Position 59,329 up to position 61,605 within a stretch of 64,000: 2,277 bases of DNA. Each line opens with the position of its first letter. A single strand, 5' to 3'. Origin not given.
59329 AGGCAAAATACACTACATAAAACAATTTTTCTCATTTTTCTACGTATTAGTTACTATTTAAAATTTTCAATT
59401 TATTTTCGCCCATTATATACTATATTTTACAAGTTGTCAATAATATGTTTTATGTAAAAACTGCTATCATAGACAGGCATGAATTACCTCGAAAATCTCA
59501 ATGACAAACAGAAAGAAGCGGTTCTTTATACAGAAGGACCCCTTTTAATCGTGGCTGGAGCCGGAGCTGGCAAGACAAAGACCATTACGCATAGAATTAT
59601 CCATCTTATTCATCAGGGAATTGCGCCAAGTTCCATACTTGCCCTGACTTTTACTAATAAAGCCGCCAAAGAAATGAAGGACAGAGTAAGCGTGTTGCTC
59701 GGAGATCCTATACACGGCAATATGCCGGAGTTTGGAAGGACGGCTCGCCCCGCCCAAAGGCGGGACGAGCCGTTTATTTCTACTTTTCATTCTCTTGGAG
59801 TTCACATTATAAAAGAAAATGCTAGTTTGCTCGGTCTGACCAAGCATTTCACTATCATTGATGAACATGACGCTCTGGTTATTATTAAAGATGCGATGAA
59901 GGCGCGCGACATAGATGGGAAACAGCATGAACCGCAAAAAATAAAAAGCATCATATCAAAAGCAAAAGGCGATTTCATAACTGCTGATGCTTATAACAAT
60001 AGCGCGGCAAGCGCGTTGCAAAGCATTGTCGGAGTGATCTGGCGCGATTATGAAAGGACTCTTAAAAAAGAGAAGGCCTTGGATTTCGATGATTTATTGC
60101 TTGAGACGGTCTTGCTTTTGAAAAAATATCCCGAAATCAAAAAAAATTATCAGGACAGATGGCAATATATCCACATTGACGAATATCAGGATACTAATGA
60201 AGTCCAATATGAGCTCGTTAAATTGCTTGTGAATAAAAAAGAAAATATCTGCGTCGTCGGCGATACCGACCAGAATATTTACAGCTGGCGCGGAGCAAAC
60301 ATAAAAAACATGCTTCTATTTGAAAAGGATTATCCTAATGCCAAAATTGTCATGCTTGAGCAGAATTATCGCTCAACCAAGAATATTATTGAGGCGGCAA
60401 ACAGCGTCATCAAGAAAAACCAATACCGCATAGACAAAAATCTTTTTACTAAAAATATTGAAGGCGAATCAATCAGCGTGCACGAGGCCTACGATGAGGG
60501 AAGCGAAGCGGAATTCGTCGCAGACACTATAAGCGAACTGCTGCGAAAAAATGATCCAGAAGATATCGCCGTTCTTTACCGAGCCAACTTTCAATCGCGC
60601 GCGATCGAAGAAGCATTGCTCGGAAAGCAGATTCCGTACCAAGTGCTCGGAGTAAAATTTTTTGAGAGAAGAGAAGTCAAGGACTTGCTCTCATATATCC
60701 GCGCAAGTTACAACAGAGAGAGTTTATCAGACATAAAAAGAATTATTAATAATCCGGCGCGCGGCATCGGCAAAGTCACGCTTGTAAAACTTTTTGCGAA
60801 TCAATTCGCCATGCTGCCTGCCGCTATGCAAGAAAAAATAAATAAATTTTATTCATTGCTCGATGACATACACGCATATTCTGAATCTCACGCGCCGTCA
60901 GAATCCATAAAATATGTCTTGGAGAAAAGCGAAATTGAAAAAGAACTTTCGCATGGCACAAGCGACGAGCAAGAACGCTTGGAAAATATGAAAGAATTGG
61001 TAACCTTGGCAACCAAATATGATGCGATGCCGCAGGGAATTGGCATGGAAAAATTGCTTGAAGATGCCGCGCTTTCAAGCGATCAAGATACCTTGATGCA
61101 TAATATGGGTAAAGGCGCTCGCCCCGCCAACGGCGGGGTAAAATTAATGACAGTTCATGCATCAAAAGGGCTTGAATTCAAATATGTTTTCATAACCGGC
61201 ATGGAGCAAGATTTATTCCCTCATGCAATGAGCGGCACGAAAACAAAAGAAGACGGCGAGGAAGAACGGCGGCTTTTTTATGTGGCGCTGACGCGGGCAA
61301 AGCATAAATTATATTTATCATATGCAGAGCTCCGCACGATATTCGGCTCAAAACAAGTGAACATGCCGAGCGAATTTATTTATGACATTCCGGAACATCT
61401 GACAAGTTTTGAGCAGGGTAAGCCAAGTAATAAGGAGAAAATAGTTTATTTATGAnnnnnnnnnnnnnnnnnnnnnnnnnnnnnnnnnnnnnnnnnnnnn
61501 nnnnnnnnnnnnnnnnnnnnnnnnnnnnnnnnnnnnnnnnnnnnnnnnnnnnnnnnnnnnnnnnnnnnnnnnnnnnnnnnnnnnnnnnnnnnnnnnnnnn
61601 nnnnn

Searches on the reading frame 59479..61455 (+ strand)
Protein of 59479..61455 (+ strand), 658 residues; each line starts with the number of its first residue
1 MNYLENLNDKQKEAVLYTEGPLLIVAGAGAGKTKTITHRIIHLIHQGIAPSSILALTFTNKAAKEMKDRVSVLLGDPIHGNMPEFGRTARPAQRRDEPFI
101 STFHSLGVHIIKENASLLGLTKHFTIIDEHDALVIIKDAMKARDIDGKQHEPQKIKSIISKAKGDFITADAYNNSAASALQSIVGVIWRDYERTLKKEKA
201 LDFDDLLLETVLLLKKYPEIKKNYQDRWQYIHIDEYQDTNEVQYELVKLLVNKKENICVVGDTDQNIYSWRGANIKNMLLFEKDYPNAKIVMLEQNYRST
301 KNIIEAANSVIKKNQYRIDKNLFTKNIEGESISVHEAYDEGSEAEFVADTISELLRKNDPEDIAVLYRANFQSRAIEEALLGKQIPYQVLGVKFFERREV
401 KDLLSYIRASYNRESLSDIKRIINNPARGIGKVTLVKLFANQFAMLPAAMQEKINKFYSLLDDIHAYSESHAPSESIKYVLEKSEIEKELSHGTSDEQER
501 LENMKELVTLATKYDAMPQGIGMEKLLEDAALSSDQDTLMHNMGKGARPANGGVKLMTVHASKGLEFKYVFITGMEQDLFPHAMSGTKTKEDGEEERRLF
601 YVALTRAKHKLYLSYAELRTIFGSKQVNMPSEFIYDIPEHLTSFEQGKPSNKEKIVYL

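Call 11: search_protein_families(library=pfam, proteins=[window:59479-61455:+], max_evalue=0.01)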
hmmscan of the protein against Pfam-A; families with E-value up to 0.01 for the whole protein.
window:59479-61455:+ (658 aa): 9 families
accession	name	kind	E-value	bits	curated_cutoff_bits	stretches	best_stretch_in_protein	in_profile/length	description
PF00580.27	UvrD-helicase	-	2.5e-88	296.7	23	1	7-286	1-271/271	UvrD/REP helicase N-terminal domain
PF13361.12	UvrD_C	-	3.9e-72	244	25.6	1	291-617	1-349/350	UvrD-like helicase C-terminal domain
PF13245.12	AAA_19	-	2.1e-24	86.6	25.1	1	11-269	1-132/134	AAA domain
PF13538.12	UvrD_C_2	-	1.3e-12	47.8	27.4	1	556-613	4-51/52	UvrD-like helicase C-terminal domain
PF13604.12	AAA_30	-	8.1e-09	35.9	27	1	7-71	2-67/191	AAA domain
PF13087.12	AAA_12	-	1e-07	32.2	27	1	436-612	17-189/195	AAA domain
PF01443.25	Viral_helicase1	-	5.6e-07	30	21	0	513-612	151-225/228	Viral superfamily 1 RNA helicase core domain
PF04851.21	ResIII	-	0.00044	20.6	22.5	1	17-129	21-133/164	Type III restriction enzyme, res subunit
PF13173.12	AAA_14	-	0.0018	18.8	27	0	200-261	34-97/129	AAA domain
